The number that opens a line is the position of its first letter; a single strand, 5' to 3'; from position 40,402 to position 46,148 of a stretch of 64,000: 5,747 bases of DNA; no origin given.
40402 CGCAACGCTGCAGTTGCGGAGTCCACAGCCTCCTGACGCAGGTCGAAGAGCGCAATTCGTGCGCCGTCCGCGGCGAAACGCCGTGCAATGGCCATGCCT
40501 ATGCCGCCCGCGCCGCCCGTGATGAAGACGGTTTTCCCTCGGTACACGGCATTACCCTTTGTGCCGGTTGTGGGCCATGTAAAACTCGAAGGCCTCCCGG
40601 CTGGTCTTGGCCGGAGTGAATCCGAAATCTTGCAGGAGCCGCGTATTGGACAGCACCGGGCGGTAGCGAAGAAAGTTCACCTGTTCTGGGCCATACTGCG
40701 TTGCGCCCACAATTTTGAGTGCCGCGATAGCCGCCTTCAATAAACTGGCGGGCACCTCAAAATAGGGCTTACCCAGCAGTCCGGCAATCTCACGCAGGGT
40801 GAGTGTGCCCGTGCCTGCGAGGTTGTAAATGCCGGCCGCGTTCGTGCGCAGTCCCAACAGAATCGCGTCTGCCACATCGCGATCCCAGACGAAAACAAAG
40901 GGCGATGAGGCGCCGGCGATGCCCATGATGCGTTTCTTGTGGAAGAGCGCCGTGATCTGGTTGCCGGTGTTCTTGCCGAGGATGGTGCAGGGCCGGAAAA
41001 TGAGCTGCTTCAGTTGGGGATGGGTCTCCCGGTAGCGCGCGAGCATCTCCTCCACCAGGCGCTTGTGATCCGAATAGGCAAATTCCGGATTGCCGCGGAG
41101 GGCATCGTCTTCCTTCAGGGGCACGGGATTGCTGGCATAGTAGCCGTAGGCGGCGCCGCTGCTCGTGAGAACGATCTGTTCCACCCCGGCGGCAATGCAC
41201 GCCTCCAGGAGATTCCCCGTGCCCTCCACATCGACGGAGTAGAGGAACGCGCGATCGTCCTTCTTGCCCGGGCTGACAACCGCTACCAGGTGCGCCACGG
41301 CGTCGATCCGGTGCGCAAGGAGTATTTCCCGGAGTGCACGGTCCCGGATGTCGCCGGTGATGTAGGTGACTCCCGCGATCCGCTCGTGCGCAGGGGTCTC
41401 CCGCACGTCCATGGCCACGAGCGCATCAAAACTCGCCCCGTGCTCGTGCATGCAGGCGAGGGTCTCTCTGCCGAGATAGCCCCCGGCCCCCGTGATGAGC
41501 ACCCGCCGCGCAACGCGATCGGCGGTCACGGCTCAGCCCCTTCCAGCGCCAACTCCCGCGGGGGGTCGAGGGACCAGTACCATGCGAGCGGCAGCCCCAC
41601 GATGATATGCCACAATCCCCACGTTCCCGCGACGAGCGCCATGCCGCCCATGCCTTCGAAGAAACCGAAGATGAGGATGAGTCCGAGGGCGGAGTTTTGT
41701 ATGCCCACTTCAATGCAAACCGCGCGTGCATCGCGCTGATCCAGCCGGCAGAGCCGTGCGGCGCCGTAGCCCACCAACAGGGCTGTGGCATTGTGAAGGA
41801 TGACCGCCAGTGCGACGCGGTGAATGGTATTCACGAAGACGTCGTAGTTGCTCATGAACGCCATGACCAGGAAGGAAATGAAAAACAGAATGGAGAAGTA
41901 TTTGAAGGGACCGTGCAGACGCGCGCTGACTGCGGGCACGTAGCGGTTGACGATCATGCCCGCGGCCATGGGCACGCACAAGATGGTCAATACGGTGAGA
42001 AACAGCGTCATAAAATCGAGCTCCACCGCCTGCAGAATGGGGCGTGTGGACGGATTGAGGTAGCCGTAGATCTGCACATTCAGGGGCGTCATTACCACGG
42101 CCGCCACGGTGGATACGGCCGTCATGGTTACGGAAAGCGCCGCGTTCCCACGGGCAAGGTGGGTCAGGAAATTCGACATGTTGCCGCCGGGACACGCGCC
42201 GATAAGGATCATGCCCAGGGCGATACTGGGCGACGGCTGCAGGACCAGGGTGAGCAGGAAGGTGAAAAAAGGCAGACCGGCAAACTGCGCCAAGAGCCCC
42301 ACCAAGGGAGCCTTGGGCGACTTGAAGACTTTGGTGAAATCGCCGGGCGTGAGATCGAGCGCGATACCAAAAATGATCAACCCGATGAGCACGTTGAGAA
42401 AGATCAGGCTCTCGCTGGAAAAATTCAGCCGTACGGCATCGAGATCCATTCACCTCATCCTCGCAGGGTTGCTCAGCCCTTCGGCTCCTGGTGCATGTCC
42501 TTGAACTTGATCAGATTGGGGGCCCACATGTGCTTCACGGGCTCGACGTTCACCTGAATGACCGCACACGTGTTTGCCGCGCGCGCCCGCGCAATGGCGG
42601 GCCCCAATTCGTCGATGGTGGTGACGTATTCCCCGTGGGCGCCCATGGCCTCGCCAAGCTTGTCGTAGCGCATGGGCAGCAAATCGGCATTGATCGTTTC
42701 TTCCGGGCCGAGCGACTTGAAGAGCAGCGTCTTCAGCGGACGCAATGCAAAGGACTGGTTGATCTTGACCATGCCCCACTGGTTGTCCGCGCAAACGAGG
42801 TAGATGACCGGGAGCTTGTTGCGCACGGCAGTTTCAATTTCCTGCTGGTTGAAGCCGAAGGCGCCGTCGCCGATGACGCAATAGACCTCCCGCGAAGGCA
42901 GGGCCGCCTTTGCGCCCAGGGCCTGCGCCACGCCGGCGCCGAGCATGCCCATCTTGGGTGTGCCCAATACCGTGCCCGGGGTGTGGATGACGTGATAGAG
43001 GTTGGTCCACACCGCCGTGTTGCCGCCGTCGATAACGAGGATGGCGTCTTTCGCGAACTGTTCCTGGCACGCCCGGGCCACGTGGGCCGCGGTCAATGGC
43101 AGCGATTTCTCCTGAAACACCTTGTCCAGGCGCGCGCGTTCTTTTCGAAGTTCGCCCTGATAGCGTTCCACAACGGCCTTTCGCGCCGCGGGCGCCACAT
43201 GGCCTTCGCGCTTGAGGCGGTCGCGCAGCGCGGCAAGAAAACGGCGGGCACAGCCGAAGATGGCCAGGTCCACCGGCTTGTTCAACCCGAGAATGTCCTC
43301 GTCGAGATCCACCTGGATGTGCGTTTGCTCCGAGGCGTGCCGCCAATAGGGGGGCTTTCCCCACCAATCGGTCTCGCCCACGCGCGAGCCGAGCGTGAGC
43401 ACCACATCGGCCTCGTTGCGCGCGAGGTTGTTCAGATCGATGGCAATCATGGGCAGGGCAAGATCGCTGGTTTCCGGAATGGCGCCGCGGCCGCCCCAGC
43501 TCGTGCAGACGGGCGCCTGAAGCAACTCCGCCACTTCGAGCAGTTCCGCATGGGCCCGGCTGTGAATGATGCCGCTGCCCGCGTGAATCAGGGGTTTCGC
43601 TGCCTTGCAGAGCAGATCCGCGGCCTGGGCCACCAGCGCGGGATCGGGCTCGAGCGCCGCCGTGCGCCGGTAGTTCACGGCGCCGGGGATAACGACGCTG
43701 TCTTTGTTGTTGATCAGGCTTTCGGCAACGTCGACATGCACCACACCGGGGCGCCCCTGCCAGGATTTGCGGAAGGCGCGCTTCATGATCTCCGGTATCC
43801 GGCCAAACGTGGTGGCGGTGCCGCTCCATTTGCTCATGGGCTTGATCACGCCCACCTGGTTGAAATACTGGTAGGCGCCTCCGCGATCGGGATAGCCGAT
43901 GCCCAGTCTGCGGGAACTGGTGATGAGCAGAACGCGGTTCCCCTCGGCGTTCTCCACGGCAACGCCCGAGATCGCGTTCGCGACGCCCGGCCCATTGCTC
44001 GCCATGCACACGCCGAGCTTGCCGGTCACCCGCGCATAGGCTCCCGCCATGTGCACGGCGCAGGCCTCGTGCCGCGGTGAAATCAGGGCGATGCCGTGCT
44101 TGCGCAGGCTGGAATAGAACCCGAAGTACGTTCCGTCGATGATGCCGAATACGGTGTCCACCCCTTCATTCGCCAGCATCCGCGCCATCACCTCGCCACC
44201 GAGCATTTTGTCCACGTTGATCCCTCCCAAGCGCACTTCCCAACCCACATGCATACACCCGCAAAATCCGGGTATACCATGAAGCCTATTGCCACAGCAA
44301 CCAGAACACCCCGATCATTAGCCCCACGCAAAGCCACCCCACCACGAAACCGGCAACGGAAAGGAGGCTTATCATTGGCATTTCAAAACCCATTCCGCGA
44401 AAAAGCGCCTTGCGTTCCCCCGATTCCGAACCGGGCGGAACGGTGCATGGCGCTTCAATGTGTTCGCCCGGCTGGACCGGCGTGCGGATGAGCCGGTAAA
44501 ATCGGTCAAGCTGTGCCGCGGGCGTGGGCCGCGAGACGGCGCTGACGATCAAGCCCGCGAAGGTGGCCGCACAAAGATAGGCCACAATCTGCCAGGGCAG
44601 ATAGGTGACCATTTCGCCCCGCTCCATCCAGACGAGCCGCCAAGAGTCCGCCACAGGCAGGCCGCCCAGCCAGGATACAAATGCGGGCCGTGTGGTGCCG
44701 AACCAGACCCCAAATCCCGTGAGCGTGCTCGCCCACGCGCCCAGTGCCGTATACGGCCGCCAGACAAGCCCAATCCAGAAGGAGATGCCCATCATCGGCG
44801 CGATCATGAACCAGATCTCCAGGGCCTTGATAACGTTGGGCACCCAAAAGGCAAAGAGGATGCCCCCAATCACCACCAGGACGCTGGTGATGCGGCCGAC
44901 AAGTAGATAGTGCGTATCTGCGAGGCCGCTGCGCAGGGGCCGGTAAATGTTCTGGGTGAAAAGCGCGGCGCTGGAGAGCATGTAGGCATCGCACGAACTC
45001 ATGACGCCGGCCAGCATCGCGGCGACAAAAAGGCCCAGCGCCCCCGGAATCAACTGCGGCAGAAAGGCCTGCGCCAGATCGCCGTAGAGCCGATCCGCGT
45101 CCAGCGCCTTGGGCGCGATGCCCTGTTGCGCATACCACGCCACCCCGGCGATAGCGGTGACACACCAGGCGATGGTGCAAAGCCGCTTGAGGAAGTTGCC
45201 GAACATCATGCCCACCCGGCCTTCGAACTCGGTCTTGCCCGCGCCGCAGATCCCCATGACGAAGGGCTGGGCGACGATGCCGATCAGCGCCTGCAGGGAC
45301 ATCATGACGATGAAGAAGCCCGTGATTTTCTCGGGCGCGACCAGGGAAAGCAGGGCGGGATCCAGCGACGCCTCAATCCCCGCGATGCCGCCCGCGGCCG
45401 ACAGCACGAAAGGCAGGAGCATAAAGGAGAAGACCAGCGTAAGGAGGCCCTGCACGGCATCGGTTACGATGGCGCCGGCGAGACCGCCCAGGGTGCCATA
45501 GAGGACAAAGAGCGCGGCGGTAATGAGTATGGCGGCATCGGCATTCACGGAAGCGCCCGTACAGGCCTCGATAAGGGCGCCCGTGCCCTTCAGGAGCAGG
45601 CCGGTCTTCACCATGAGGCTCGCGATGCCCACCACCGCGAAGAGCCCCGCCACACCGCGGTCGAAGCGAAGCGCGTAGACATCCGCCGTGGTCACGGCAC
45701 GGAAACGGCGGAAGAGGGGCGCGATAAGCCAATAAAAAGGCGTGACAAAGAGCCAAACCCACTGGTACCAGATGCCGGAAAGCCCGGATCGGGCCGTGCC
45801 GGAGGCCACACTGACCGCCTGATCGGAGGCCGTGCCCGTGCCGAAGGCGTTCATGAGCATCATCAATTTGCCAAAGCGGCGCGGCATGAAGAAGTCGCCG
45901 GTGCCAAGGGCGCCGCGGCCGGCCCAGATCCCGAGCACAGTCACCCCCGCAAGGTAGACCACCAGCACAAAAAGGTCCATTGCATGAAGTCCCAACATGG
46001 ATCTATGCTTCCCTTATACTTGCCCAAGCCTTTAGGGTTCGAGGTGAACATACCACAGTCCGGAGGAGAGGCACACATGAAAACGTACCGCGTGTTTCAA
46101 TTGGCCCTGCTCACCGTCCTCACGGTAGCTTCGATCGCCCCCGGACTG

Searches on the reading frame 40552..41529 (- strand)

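Call 61: search_protein_families(library=pfam, proteins=[window:40552-41529:-], max_evalue=0.0001)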
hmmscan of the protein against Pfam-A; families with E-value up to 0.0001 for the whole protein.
window:40552-41529:- (325 aa): 8 families
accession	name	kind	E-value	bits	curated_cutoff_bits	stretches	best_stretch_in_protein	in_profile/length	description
PF01370.27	Epimerase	-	8.3e-29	101.1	20.9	1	10-238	1-240/240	NAD dependent epimerase/dehydratase family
PF01073.25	3Beta_HSD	-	3.9e-17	62.6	22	1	11-227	1-229/280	3-beta hydroxysteroid dehydrogenase/isomerase family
PF16363.11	GDP_Man_Dehyd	-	9e-14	52.1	27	1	11-171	1-172/332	GDP-mannose 4,6 dehydratase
PF04321.23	RmlD_sub_bind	-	4.1e-07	29.8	27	1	9-198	2-166/287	RmlD substrate binding domain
PF13460.12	NAD_binding_10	-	1.5e-06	28.7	27.2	1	14-180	1-143/184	NAD(P)H-binding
PF02719.21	Polysacc_synt_2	-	4.4e-06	26.5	20.2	1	10-125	1-129/293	Polysaccharide biosynthesis protein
PF07993.18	NAD_binding_4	-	5.4e-06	26.2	20.1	1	71-188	85-212/258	Male sterility protein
PF05368.20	NmrA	-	7.3e-05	22.9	27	0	9-126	4-109/298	NmrA-like family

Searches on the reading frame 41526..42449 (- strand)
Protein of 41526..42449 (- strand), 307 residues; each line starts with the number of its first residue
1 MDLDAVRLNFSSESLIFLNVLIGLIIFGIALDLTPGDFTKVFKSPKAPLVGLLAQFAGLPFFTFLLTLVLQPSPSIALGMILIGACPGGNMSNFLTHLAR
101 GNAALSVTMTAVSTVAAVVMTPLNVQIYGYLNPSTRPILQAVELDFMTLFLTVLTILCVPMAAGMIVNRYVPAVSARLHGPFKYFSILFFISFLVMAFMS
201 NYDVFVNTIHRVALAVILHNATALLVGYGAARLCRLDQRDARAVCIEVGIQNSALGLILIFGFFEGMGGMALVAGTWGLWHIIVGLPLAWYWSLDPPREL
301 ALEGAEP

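Call 61: search_protein_families(library=pfam, proteins=[window:41526-42449:-], max_evalue=0.0001)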
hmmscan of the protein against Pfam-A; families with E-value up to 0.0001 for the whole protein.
window:41526-42449:- (307 aa): 2 families
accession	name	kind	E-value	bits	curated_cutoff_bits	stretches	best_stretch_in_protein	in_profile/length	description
PF01758.21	SBF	-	2.3e-36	125.7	24.3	1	20-207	2-190/191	Sodium Bile acid symporter family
PF13593.11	SBF_like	-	4.1e-14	53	25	1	19-284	34-303/313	SBF-like CPA transporter family (DUF4137)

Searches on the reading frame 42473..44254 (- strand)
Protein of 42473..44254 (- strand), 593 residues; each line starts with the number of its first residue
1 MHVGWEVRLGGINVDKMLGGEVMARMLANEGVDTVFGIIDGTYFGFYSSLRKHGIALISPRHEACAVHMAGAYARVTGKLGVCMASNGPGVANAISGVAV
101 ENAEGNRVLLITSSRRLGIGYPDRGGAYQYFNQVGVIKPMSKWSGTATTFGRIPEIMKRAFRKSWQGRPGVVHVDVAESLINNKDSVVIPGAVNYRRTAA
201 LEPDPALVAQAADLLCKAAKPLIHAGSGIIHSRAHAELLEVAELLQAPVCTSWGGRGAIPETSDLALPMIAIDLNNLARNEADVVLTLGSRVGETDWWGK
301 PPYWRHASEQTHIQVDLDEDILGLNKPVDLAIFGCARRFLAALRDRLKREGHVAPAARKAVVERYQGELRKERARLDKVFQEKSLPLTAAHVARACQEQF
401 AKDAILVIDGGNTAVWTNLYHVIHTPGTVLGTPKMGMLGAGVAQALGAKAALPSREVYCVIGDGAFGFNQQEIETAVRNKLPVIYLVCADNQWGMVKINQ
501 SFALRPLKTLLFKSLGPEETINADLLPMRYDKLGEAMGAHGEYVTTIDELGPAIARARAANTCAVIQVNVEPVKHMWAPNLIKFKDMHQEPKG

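Call 61: search_protein_families(library=pfam, proteins=[window:42473-44254:-], max_evalue=0.0001)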
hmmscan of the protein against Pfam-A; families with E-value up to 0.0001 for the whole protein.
window:42473-44254:- (593 aa): 3 families
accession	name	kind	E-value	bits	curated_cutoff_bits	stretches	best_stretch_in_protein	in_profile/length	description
PF02776.23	TPP_enzyme_N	-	3.8e-31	107.8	26.8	1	18-118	2-103/119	Thiamine pyrophosphate enzyme, N-terminal TPP binding domain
PF02775.26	TPP_enzyme_C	-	7.1e-30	104.2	21.9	1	409-568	1-151/151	Thiamine pyrophosphate enzyme, C-terminal TPP binding domain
PF00205.28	TPP_enzyme_M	-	3.1e-28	98.6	30.4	1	208-343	1-137/137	Thiamine pyrophosphate enzyme, central domain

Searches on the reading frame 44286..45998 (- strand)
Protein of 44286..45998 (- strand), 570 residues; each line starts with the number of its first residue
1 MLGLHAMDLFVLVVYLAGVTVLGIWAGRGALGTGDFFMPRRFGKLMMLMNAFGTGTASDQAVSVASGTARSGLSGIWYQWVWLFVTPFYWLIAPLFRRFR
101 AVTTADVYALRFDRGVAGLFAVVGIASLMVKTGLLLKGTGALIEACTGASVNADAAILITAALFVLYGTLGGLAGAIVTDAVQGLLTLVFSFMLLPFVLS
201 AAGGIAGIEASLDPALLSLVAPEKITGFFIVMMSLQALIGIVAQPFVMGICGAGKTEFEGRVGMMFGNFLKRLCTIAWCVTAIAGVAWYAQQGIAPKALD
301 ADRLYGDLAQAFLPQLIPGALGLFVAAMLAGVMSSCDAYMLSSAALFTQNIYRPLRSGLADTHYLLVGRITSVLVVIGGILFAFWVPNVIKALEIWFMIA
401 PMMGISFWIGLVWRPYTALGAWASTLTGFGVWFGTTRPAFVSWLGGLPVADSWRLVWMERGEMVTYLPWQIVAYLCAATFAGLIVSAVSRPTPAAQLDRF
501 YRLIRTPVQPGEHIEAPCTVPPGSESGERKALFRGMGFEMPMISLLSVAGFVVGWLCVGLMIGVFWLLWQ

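Call 61: search_protein_families(library=pfam, proteins=[window:44286-45998:-], max_evalue=0.0001)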
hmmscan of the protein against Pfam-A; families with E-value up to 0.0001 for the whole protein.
window:44286-45998:- (570 aa): 1 family
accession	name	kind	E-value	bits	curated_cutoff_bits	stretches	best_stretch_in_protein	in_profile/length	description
PF00474.23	SSF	-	1.1e-27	97.4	22.8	1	40-428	6-406/406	Sodium:solute symporter family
